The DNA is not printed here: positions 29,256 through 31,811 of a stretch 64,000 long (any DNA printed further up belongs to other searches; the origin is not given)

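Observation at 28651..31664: Halohydrin-dehalogenase-type SDR protein in an ATGA-coupled operon with a Cys-type sulfatase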

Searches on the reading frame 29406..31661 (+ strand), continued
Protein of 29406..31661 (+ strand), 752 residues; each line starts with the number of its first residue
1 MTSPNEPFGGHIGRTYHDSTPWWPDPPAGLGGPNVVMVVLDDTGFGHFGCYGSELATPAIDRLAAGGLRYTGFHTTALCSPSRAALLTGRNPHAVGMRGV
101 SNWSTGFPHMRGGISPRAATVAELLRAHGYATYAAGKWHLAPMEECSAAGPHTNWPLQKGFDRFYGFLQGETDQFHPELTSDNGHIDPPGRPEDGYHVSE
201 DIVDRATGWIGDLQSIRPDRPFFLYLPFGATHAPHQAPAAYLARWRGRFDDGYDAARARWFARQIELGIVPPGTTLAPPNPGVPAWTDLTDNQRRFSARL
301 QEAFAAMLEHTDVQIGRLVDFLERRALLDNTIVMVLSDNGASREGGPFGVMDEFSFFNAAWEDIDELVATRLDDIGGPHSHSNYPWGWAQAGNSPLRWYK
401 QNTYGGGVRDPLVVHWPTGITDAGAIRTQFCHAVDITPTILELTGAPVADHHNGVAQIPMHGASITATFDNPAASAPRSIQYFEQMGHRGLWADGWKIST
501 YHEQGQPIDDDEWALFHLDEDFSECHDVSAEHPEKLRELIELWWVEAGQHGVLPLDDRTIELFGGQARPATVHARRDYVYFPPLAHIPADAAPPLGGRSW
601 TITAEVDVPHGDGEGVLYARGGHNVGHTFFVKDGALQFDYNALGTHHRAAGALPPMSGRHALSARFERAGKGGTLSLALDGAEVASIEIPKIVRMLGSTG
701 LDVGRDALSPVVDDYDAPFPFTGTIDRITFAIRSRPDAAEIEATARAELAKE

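Call 38: find_homologous_proteins(query=window:29406-31661:+, max_evalue=1e-10)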
Query window:29406-31661:+ (752 aa): 8000 proteins with E <= 1e-10 among 8000 candidates; the best 120 are listed.
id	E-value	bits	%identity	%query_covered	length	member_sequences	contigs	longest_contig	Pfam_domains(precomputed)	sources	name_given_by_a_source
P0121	0.0e+0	1784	100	100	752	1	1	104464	PF16347.11,PF00884.29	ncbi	-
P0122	0.0e+0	1566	86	100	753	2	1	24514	PF01663.28,PF16347.11,PF00884.29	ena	-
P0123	0.0e+0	1558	86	100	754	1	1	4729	PF01663.28,PF16347.11,PF00884.29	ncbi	-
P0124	0.0e+0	1557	86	100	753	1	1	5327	PF01663.28,PF16347.11,PF00884.29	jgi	jgi:arylsulfatase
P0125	0.0e+0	1554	86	100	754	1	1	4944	PF01663.28,PF16347.11,PF00884.29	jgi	jgi:arylsulfatase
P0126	0.0e+0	1551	86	100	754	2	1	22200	PF01663.28,PF16347.11,PF00884.29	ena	-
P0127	0.0e+0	1548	87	100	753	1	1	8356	PF01663.28,PF16347.11,PF00884.29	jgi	-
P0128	0.0e+0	1546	86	100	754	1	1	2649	PF01663.28,PF16347.11,PF00884.29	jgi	jgi:arylsulfatase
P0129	0.0e+0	1544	86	100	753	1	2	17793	PF01663.28,PF16347.11,PF00884.29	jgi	jgi:arylsulfatase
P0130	0.0e+0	1544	86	100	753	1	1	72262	PF01663.28,PF16347.11,PF00884.29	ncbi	ncbi:MAG: arylsulfatase [Microthrixaceae bacterium]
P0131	0.0e+0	1543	85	100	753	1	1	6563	PF01663.28,PF16347.11,PF00884.29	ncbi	ncbi:MAG: arylsulfatase [Microthrixaceae bacterium]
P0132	0.0e+0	1537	85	100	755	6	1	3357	PF01663.28,PF16347.11,PF00884.29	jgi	jgi:arylsulfatase A-like enzyme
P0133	0.0e+0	1536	85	100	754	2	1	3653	PF01663.28,PF16347.11,PF00884.29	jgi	jgi:arylsulfatase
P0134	0.0e+0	1530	84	100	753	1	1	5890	PF01663.28,PF16347.11,PF00884.29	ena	-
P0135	0.0e+0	1530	84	100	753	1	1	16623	PF01663.28,PF16347.11,PF00884.29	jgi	jgi:arylsulfatase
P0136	0.0e+0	1527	84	100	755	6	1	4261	PF01663.28,PF16347.11,PF00884.29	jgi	jgi:arylsulfatase A-like enzyme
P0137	0.0e+0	1523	84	100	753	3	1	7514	PF01663.28,PF16347.11,PF00884.29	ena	-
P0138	0.0e+0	1522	84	100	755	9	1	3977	PF01663.28,PF16347.11,PF00884.29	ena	-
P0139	0.0e+0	1519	84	100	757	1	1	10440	PF01663.28,PF16347.11,PF00884.29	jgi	jgi:arylsulfatase A-like enzyme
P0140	0.0e+0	1518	84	100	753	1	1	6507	PF01663.28,PF16347.11,PF00884.29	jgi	jgi:arylsulfatase A-like enzyme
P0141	0.0e+0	1517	84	100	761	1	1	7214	PF01663.28,PF16347.11,PF00884.29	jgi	jgi:arylsulfatase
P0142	0.0e+0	1515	84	100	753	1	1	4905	PF01663.28,PF16347.11,PF00884.29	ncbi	ncbi:MAG: arylsulfatase [Ilumatobacteraceae bacterium]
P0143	0.0e+0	1515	83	100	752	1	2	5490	PF01663.28,PF16347.11,PF00884.29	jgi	-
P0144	0.0e+0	1513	84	100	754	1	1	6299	PF01663.28,PF16347.11,PF00884.29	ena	-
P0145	0.0e+0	1513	83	100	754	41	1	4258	PF01663.28,PF16347.11,PF00884.29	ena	-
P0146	0.0e+0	1511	84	100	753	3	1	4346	PF01663.28,PF16347.11,PF00884.29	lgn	-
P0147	0.0e+0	1510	83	100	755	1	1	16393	PF01663.28,PF16347.11,PF00884.29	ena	-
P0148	0.0e+0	1510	84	100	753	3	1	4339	PF01663.28,PF16347.11,PF00884.29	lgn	-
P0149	0.0e+0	1510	82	100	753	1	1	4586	PF13385.14,PF16347.11,PF00884.29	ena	-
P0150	0.0e+0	1510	84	100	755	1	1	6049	PF01663.28,PF16347.11,PF00884.29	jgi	-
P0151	0.0e+0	1509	84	100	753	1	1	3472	PF01663.28,PF16347.11,PF00884.29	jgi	jgi:arylsulfatase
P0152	0.0e+0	1508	84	98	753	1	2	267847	PF01663.28,PF16347.11,PF00884.29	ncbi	ncbi:MAG: arylsulfatase [Acidimicrobiales bacterium]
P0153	0.0e+0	1506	84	100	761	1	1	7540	PF16347.11,PF00884.29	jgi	jgi:arylsulfatase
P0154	0.0e+0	1505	84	100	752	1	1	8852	PF01663.28,PF16347.11,PF00884.29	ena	-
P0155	0.0e+0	1504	83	100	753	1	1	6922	PF01663.28,PF16347.11,PF00884.29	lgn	-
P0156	0.0e+0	1503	83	100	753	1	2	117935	PF01663.28,PF16347.11,PF00884.29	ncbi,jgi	ncbi:MAG: hypothetical protein QOG87_3544 [Actinomycetota bacterium]|jgi:arylsulfatase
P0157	0.0e+0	1503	82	100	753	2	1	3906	PF01663.28,PF16347.11,PF00884.29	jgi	-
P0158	0.0e+0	1502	83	100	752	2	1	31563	PF01663.28,PF16347.11,PF00884.29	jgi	-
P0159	0.0e+0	1501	82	100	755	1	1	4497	PF01663.28,PF16347.11,PF00884.29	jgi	jgi:arylsulfatase A-like enzyme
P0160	0.0e+0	1500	83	100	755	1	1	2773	PF01663.28,PF16347.11,PF00884.29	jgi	jgi:arylsulfatase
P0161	0.0e+0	1497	83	100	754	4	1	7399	PF01663.28,PF16347.11,PF00884.29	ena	-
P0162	0.0e+0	1497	84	100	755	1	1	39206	PF01663.28,PF16347.11,PF00884.29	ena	-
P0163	0.0e+0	1497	82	100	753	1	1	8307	PF01663.28,PF16347.11,PF00884.29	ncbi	-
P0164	0.0e+0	1497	83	100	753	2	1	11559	PF01663.28,PF16347.11,PF00884.29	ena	-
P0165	0.0e+0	1496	83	100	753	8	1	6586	PF01663.28,PF16347.11,PF00884.29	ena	-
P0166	0.0e+0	1496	83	100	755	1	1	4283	PF01663.28,PF16347.11,PF00884.29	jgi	jgi:arylsulfatase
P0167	0.0e+0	1493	82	100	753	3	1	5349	PF01663.28,PF16347.11,PF00884.29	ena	-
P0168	0.0e+0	1490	82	99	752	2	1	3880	PF01663.28,PF16347.11,PF00884.29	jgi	jgi:arylsulfatase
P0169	0.0e+0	1490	82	100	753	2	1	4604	PF01663.28,PF16347.11,PF00884.29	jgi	jgi:arylsulfatase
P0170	0.0e+0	1489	82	100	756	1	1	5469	PF01663.28,PF16347.11,PF00884.29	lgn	-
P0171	0.0e+0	1487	83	100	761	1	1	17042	PF01663.28,PF16347.11,PF00884.29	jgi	jgi:arylsulfatase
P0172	0.0e+0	1486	82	99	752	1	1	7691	PF01663.28,PF16347.11,PF00884.29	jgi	jgi:arylsulfatase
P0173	0.0e+0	1485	83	100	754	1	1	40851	PF01663.28,PF16347.11,PF00884.29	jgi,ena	-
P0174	0.0e+0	1485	82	100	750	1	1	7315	PF01663.28,PF16347.11,PF00884.29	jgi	-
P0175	0.0e+0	1484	82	100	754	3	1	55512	PF01663.28,PF16347.11,PF00884.29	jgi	-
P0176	0.0e+0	1483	81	100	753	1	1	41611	PF01663.28,PF16347.11,PF00884.29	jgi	jgi:arylsulfatase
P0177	0.0e+0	1483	83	100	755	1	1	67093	PF01663.28,PF16347.11,PF00884.29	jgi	jgi:arylsulfatase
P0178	0.0e+0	1481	82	100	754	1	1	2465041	PF01663.28,PF16347.11,PF00884.29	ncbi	-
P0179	0.0e+0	1479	82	100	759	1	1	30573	PF01663.28,PF16347.11,PF00884.29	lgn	-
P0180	0.0e+0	1478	82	100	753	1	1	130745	PF01663.28,PF16347.11,PF00884.29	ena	-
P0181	0.0e+0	1477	81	100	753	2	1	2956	PF01663.28,PF16347.11,PF00884.29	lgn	-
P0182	0.0e+0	1477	81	100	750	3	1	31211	PF01663.28,PF16347.11,PF00884.29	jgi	jgi:arylsulfatase A-like enzyme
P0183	0.0e+0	1477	82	100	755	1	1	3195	PF01663.28,PF16347.11,PF00884.29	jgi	jgi:arylsulfatase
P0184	0.0e+0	1474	81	100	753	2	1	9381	PF16347.11,PF00884.29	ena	-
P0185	0.0e+0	1471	81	100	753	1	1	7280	PF01663.28,PF16347.11,PF00884.29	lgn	-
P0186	0.0e+0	1468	81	100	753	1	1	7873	PF01663.28,PF16347.11,PF00884.29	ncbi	-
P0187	0.0e+0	1468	81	100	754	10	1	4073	PF01663.28,PF16347.11,PF00884.29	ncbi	-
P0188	0.0e+0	1467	81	100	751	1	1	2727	PF01663.28,PF16347.11,PF00884.29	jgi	-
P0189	0.0e+0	1464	80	100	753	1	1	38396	PF01663.28,PF16347.11,PF00884.29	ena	-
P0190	0.0e+0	1463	82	97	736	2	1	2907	PF01663.28,PF16347.11,PF00884.29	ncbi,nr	ncbi:MAG TPA: arylsulfatase, partial [Acidimicrobiia bacterium]|nr:arylsulfatase [Acidimicrobiia bac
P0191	0.0e+0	1461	82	99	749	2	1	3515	PF01663.28,PF16347.11,PF00884.29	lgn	-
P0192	0.0e+0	1460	81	100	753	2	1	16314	PF01663.28,PF16347.11,PF00884.29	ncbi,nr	ncbi:MAG TPA: arylsulfatase [Angustibacter sp.]|nr:arylsulfatase [Angustibacter sp.]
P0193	0.0e+0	1459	80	100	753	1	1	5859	PF01663.28,PF16347.11,PF00884.29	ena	-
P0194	0.0e+0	1457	82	100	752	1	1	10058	PF01663.28,PF16347.11,PF00884.29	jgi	jgi:arylsulfatase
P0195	0.0e+0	1457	81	100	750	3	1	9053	PF01663.28,PF16347.11,PF00884.29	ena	-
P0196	0.0e+0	1456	81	100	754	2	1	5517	PF16347.11,PF00884.29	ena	-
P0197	0.0e+0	1452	80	100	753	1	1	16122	PF01663.28,PF16347.11,PF00884.29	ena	-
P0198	0.0e+0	1452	80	100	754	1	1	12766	PF01663.28,PF16347.11,PF00884.29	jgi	jgi:arylsulfatase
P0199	0.0e+0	1451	79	100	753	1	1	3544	PF01663.28,PF16347.11,PF00884.29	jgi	jgi:arylsulfatase A-like enzyme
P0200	0.0e+0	1451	80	100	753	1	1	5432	PF01663.28,PF16347.11,PF00884.29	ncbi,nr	ncbi:MAG: arylsulfatase [Acidimicrobiia bacterium]|nr:arylsulfatase [Acidimicrobiia bacterium]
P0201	0.0e+0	1451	81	100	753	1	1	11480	PF01663.28,PF16347.11,PF00884.29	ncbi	-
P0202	0.0e+0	1450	81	100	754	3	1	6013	PF16347.11,PF00884.29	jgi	jgi:arylsulfatase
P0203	0.0e+0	1449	80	100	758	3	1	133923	PF16347.11,PF00884.29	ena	-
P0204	0.0e+0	1448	80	100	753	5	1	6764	PF01663.28,PF16347.11,PF00884.29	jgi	-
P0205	0.0e+0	1448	80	100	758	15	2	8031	PF16347.11,PF00884.29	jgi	jgi:arylsulfatase A-like enzyme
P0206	0.0e+0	1447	80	100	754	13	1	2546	PF01663.28,PF16347.11,PF00884.29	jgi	jgi:arylsulfatase A-like enzyme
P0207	0.0e+0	1446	80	100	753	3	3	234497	PF01663.28,PF16347.11,PF00884.29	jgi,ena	-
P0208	0.0e+0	1444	80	100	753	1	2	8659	PF01663.28,PF16347.11,PF00884.29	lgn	-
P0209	0.0e+0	1444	80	100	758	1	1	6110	PF01663.28,PF16347.11,PF00884.29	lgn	-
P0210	0.0e+0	1444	79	100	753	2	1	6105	PF01663.28,PF16347.11,PF00884.29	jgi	jgi:arylsulfatase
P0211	0.0e+0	1441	79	100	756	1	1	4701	PF01663.28,PF16347.11,PF00884.29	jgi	jgi:arylsulfatase A-like enzyme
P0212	0.0e+0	1440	80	99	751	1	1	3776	PF01663.28,PF16347.11,PF00884.29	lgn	-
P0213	0.0e+0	1439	80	100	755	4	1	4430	PF01663.28,PF16347.11,PF00884.29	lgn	-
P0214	0.0e+0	1437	80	98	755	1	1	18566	PF01663.28,PF16347.11,PF00884.29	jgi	jgi:arylsulfatase A-like enzyme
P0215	0.0e+0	1437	80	100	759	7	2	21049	PF16347.11,PF00884.29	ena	-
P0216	0.0e+0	1435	79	100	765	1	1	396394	PF01663.28,PF16347.11,PF00884.29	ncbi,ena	-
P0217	0.0e+0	1434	83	95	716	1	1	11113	PF01663.28,PF16347.11,PF00884.29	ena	-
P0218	0.0e+0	1434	79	100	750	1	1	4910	PF01663.28,PF16347.11,PF00884.29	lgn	-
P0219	0.0e+0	1433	80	100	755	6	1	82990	PF01663.28,PF16347.11,PF00884.29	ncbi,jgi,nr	ncbi:MAG TPA: arylsulfatase [Acidimicrobiales bacterium]|nr:arylsulfatase [Acidimicrobiales bacteriu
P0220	0.0e+0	1433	79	100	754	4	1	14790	PF01663.28,PF16347.11,PF00884.29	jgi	jgi:arylsulfatase A-like enzyme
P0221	0.0e+0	1433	78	100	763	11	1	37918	PF01663.28,PF16347.11,PF00884.29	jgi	jgi:arylsulfatase A-like enzyme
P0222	0.0e+0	1430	78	100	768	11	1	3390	PF01663.28,PF16347.11,PF00884.29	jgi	jgi:arylsulfatase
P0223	0.0e+0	1430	80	100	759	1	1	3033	PF16347.11,PF00884.29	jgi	jgi:arylsulfatase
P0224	0.0e+0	1429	80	100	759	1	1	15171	PF01663.28,PF16347.11,PF00884.29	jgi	jgi:arylsulfatase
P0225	0.0e+0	1429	78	100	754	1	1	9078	PF01663.28,PF16347.11,PF00884.29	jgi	jgi:arylsulfatase A-like enzyme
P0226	0.0e+0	1429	79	100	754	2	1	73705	PF16347.11,PF00884.29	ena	-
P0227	0.0e+0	1429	79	100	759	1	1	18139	PF16347.11,PF00884.29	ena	-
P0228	0.0e+0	1429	79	100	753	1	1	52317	PF16347.11,PF00884.29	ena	-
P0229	0.0e+0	1429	80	100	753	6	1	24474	PF01663.28,PF16347.11,PF00884.29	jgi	jgi:arylsulfatase A-like enzyme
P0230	0.0e+0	1429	80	100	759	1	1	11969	PF16347.11,PF00884.29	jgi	jgi:arylsulfatase A-like enzyme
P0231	0.0e+0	1428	80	100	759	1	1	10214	PF16347.11,PF00884.29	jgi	jgi:arylsulfatase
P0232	0.0e+0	1428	78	100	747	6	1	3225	PF01663.28,PF16347.11,PF00884.29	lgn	-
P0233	0.0e+0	1427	80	100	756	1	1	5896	PF16347.11,PF00884.29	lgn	-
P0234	0.0e+0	1427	84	95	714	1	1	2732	PF01663.28,PF16347.11,PF00884.29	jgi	jgi:arylsulfatase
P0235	0.0e+0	1427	80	100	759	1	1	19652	PF01663.28,PF16347.11,PF00884.29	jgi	jgi:arylsulfatase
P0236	0.0e+0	1426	78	100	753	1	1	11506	PF01663.28,PF16347.11,PF00884.29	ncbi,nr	ncbi:MAG: arylsulfatase [Frankiales bacterium]|nr:arylsulfatase [Frankiales bacterium]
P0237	0.0e+0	1425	79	100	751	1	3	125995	PF01663.28,PF16347.11,PF00884.29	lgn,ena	-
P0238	0.0e+0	1425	79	100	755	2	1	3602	PF01663.28,PF16347.11,PF00884.29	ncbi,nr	ncbi:MAG: hypothetical protein QOD30_2580 [Actinomycetota bacterium]|nr:hypothetical protein [Actino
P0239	0.0e+0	1424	79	100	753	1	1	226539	PF01663.28,PF16347.11,PF00884.29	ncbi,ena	-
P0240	0.0e+0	1424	79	99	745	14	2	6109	PF01663.28,PF16347.11,PF00884.29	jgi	jgi:arylsulfatase A-like enzyme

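Call 39: find_encoding_contigs(protein=P0192, flank=6000, max_places=2)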
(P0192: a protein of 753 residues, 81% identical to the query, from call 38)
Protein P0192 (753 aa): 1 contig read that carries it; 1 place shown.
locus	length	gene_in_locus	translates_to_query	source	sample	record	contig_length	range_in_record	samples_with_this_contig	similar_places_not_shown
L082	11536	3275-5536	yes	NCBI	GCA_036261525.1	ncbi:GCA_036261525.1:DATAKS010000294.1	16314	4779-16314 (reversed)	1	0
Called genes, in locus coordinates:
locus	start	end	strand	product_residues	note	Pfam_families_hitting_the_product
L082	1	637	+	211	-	?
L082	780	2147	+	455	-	PF00756:Esterase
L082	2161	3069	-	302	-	PF00561:Abhydrolase_1, PF12146:Hydrolase_4, PF12697:Abhydrolase_6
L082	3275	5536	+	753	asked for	PF00884:Sulfatase, PF01663:Phosphodiest (faint), PF16347:SGSH_C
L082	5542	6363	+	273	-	PF23023:Anti-Pycsar_Apyc1, PF00753:Lactamase_B, PF12706:Lactamase_B_2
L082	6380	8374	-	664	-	PF00657:Lipase_GDSL (weak), PF13472:Lipase_GDSL_2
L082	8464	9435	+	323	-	PF21753:DACNK, PF02457:DAC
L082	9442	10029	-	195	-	PF08241:Methyltransf_11 (weak)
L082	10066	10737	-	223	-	-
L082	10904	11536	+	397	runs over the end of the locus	PF23539:DUF7134, PF07730:HisKA_3, PF02518:HATPase_c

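Call 40: find_encoding_contigs(protein=P0236, flank=6000, max_places=2)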
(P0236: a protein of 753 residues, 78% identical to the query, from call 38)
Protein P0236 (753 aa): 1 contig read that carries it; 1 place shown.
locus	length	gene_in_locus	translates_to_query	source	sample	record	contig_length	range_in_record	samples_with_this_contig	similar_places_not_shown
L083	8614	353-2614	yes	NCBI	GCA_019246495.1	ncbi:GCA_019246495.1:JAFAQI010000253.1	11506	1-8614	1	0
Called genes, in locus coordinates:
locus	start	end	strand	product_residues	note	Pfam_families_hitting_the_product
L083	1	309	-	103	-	PF03190:Thioredox_DsbH, PF13899:Thioredoxin_7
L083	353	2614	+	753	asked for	PF00884:Sulfatase, PF01663:Phosphodiest (weak), PF16347:SGSH_C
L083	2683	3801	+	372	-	-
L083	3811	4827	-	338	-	PF13302:Acetyltransf_3 (faint), PF00583:Acetyltransf_1, PF13508:Acetyltransf_7 (faint)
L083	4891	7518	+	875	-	PF01804:Penicil_amidase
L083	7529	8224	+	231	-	PF03476:MOSC_N, PF03473:MOSC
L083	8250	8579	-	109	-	PF01047:MarR, PF12802:MarR_2, PF13412:HTH_24 (faint), PF13463:HTH_27 (weak), PF09339:HTH_IclR (weak)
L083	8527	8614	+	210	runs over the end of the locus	PF00472:RF-1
